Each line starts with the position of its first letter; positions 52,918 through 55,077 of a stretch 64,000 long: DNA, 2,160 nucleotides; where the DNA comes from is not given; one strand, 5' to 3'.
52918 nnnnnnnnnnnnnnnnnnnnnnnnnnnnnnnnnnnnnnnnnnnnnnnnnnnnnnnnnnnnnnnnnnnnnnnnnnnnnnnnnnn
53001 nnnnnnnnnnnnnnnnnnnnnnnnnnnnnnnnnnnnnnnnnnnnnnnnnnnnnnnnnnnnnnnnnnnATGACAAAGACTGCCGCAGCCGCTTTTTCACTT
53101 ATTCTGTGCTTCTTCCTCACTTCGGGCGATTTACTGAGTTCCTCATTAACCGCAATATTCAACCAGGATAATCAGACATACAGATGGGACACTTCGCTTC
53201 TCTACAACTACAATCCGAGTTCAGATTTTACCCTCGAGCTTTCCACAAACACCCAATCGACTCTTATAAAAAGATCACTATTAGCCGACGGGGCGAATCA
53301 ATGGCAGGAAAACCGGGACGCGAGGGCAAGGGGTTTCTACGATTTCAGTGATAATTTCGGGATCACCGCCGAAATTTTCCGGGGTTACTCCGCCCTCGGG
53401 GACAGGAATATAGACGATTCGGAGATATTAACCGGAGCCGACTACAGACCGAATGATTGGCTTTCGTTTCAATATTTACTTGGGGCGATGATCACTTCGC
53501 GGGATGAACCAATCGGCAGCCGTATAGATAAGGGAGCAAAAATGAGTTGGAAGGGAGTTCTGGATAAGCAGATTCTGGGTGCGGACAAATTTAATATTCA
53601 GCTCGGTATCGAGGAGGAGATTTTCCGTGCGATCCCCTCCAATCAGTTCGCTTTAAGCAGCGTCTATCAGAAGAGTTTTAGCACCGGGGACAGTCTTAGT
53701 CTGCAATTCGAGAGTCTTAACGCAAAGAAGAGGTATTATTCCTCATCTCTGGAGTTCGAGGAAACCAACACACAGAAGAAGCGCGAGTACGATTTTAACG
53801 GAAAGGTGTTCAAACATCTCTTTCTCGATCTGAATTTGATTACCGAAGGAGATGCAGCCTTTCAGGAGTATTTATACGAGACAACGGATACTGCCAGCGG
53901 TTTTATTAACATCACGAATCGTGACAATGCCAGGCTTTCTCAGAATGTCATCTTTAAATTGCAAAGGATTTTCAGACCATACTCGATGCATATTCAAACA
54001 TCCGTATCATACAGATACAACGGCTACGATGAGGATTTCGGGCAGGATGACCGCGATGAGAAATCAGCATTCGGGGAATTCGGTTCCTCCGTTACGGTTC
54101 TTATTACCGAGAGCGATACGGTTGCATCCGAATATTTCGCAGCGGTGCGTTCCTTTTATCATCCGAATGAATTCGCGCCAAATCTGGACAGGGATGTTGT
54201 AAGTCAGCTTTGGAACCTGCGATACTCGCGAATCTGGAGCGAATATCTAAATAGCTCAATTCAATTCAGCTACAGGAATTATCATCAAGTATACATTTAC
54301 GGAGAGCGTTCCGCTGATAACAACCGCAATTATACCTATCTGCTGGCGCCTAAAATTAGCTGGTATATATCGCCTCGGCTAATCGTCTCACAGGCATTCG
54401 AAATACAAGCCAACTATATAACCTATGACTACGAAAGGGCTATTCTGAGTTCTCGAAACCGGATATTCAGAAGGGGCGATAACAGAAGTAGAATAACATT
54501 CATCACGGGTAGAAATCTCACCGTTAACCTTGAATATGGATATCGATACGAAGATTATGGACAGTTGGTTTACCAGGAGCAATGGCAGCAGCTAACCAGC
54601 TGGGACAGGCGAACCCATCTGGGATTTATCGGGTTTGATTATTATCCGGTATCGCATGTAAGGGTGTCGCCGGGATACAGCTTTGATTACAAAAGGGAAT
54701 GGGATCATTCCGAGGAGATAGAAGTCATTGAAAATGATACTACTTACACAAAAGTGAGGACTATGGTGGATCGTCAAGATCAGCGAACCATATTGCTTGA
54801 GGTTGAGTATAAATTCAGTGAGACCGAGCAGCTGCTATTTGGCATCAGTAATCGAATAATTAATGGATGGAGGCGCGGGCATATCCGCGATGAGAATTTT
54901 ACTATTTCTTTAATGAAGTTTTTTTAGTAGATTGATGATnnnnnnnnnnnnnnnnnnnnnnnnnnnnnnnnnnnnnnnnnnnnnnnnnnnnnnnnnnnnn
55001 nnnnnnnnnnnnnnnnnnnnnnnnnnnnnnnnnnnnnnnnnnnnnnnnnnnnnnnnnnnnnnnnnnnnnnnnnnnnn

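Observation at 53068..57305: Four-gene envelope operon of unknowns: OM beta-barrel, two paralogous lipoproteins and an inner-membrane-anchored periplasmic protein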

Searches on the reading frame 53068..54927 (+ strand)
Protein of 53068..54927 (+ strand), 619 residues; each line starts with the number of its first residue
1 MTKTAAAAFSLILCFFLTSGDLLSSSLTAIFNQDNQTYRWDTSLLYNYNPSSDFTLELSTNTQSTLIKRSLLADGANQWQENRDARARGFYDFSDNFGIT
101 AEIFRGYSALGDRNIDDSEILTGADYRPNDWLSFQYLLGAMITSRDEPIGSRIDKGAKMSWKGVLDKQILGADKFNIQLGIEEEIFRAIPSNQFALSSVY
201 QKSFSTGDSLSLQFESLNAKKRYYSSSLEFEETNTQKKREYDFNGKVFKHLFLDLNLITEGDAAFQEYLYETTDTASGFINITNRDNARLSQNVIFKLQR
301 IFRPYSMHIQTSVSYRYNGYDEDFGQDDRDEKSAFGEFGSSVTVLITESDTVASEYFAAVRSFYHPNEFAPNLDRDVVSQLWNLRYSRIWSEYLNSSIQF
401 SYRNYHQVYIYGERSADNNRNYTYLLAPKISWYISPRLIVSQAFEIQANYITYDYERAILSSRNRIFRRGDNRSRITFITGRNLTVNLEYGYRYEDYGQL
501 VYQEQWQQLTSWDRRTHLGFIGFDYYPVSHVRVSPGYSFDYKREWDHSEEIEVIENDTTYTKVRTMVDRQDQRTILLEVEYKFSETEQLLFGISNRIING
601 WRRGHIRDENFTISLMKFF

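Call 3: search_protein_families(library=pfam, proteins=[window:53068-54927:+], max_evalue=1)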
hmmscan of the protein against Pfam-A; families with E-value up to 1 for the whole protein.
window:53068-54927:+ (619 aa): 1 family
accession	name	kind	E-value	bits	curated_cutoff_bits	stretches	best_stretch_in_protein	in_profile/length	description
PF01153.25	Glypican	-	0.043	13.1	26.4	1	289-402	65-175/555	Glypican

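Call 4: search_protein_families(library=ncbifam, proteins=[window:53068-54927:+], max_evalue=1)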
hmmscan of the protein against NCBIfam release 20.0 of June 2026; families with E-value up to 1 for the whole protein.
window:53068-54927:+ (619 aa): 0 families

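Call 6: find_encoding_contigs(protein=window:53068-54927:+, flank=10000, max_places=6)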
Protein window:53068-54927:+ (619 aa): 3 contigs read that carry it; 1 place shown.
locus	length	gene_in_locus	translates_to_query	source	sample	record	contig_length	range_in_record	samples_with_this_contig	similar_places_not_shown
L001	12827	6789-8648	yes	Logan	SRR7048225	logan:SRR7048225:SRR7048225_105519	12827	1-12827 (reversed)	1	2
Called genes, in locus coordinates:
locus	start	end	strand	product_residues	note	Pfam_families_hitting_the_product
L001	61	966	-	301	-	PF03618:Kinase-PPPase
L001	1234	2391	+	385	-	PF13480:Acetyltransf_6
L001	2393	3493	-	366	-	PF01594:AI-2E_transport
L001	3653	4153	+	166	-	PF02915:Rubrerythrin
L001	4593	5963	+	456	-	PF01026:TatD_DNase, PF04055:Radical_SAM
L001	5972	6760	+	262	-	PF00398:RrnaAD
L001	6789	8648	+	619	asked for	-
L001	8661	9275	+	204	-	-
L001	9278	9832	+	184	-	-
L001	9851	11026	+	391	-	-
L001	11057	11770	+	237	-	PF03740:PdxJ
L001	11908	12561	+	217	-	PF00072:Response_reg, PF00196:GerE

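Call 7: find_homologous_proteins(query=window:53068-54927:+, max_evalue=0.001)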
Query window:53068-54927:+ (619 aa): 61 proteins with E <= 0.001 among 8000 candidates.
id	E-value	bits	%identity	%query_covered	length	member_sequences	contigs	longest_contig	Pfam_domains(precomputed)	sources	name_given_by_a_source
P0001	0.0e+0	1397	100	100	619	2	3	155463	-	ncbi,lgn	-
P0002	6.6e-204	697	51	98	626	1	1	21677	-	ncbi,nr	ncbi:MAG: hypothetical protein GY855_08445 [candidate division Zixibacteria bacterium]|nr:hypothetic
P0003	4.4e-201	687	50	98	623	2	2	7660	-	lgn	-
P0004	2.5e-200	685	50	99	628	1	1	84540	-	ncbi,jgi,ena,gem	-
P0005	1.9e-195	669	51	96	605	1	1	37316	-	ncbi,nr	ncbi:MAG: hypothetical protein GF307_07020 [candidate division Zixibacteria bacterium]|nr:hypothetic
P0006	2.7e-152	526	59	63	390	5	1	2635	-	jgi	-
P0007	4.2e-84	301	36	85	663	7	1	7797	-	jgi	jgi:hypothetical protein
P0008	9.8e-69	250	31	84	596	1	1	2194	-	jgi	jgi:hypothetical protein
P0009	1.4e-68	250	30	92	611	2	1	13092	-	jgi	jgi:hypothetical protein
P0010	2.4e-68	249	30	98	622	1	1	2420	-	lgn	-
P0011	2.5e-68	249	31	99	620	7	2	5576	-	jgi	-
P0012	6.3e-68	248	30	96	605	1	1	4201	-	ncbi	ncbi:MAG TPA: hypothetical protein VF369_00920 [candidate division Zixibacteria bacterium]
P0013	2.1e-67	246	31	92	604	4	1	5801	-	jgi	-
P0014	2.9e-67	246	29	95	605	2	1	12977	-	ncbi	ncbi:MAG: hypothetical protein ABII96_08865 [Candidatus Zixiibacteriota bacterium]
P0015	6.1e-67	244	29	94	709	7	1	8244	-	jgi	jgi:hypothetical protein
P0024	8.7e-65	237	31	90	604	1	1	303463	-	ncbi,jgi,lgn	-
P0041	4.5e-61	225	28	97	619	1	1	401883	-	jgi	jgi:hypothetical protein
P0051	1.3e-52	197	28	95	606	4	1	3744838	-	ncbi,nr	ncbi:MAG: hypothetical protein JSU85_00780 [Candidatus Zixiibacteriota bacterium]|nr:MAG: hypothetic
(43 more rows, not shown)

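Call 8: search_solved_structures(query=window:53068-54927:+, max_evalue=10)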
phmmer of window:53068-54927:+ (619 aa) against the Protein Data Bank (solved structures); distinct sequences matched with E-value up to 10: 0.

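Call 10: find_encoding_contigs(protein=P0051, flank=8000, max_places=1)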
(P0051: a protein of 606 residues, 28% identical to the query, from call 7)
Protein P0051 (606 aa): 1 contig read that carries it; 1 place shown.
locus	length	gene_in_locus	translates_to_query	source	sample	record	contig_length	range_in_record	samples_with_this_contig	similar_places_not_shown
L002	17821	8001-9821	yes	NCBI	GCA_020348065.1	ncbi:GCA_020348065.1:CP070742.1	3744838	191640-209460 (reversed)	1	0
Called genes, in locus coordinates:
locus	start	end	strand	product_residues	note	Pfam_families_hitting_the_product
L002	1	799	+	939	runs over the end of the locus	PF00246:Peptidase_M14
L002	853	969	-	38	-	PF07676:PD40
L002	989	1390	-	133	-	-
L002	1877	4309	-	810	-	PF13185:GAF_2 (faint), PF02518:HATPase_c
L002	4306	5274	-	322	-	PF13487:HD_5, PF01966:HD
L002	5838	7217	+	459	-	PF01026:TatD_DNase, PF04055:Radical_SAM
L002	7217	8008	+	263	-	PF00398:RrnaAD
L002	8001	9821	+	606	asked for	-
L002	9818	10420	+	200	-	-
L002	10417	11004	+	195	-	-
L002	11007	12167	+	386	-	-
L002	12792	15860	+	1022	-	PF09136:Glucodextran_B (faint)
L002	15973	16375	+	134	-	PF11028:TMEM260_N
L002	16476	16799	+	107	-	-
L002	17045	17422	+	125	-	-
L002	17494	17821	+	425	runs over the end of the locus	PF02321:OEP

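Call 11: find_encoding_contigs(protein=P0041, flank=8000, max_places=1)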
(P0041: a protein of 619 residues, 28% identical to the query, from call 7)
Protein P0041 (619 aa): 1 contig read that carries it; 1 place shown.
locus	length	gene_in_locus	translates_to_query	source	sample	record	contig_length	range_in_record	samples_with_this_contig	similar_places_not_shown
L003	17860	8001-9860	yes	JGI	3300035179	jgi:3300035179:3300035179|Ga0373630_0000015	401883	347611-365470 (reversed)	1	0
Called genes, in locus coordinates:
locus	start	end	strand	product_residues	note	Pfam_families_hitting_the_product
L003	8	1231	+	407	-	PF00004:AAA (faint), PF13177:DNA_pol3_delta2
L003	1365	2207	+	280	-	PF04468:PSP1, PF28472:PSP1_3rd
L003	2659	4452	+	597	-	PF01406:tRNA-synt_1e (faint), PF09334:tRNA-synt_1g, PF00133:tRNA-synt_1, PF19303:Anticodon_3, PF01588:tRNA_bind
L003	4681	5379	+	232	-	-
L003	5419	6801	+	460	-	PF01026:TatD_DNase, PF04055:Radical_SAM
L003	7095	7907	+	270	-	PF00398:RrnaAD, PF02353:CMAS (faint), PF13649:Methyltransf_25 (weak)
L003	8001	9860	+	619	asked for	-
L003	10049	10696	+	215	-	-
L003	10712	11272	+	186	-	-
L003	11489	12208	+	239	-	PF03740:PdxJ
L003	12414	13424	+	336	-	PF00348:polyprenyl_synt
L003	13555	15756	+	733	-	PF01835:MG2 (faint)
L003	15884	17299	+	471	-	PF03952:Enolase_N, PF00113:Enolase_C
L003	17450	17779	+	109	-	PF22600:MTPAP-like_central (weak), PF01909:NTP_transf_2, PF18765:Polbeta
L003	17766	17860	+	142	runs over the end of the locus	PF05168:HEPN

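Call 12: find_encoding_contigs(protein=P0024, flank=8000, max_places=1)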
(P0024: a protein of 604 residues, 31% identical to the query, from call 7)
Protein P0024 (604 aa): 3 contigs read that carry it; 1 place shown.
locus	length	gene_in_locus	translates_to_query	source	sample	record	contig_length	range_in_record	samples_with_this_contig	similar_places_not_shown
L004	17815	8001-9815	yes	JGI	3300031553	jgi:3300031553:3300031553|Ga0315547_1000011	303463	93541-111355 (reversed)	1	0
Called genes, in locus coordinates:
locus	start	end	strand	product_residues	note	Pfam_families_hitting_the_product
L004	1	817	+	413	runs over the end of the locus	PF24568:CC_PcsB (weak), PF01551:Peptidase_M23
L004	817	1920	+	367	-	PF13177:DNA_pol3_delta2, PF00004:AAA (faint)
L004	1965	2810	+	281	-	PF04468:PSP1, PF28472:PSP1_3rd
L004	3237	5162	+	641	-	PF00133:tRNA-synt_1, PF01406:tRNA-synt_1e (faint), PF09334:tRNA-synt_1g, PF00133:tRNA-synt_1, PF19303:Anticodon_3, PF01588:tRNA_bind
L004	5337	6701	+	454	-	PF01026:TatD_DNase, PF04055:Radical_SAM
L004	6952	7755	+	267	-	PF00398:RrnaAD, PF08241:Methyltransf_11 (weak), PF13649:Methyltransf_25 (weak)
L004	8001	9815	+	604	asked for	-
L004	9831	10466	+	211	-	-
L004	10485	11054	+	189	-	-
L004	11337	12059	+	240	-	PF03740:PdxJ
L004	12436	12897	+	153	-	PF01842:ACT (faint), PF13840:ACT_7, PF22468:ACT_9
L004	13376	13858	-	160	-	PF01467:CTP_transf_like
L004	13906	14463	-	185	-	PF03602:Cons_hypoth95, PF05175:MTS, PF13847:Methyltransf_31 (weak)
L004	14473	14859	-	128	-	PF06514:PsbU (weak), PF12836:HHH_3, PF00633:HHH (faint), PF14520:HHH_5 (faint)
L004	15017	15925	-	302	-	PF04389:Peptidase_M28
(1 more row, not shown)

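Call 13: find_encoding_contigs(protein=P0007, flank=8000, max_places=1)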
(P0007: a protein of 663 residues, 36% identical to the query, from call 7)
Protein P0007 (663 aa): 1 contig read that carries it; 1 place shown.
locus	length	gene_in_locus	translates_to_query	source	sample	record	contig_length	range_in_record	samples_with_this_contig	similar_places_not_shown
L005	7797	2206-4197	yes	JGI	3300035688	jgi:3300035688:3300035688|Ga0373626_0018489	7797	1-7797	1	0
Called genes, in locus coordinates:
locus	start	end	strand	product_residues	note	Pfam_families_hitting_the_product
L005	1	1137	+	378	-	?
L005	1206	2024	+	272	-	PF00398:RrnaAD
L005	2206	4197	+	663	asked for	-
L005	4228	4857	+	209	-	-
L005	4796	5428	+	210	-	-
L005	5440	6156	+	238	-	PF03740:PdxJ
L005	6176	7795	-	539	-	?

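Call 18: search_solved_structures(query=A1, max_evalue=10)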
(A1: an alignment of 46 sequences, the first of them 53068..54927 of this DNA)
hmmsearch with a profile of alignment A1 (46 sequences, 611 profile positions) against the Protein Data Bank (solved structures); distinct sequences matched with E-value up to 10: 0.
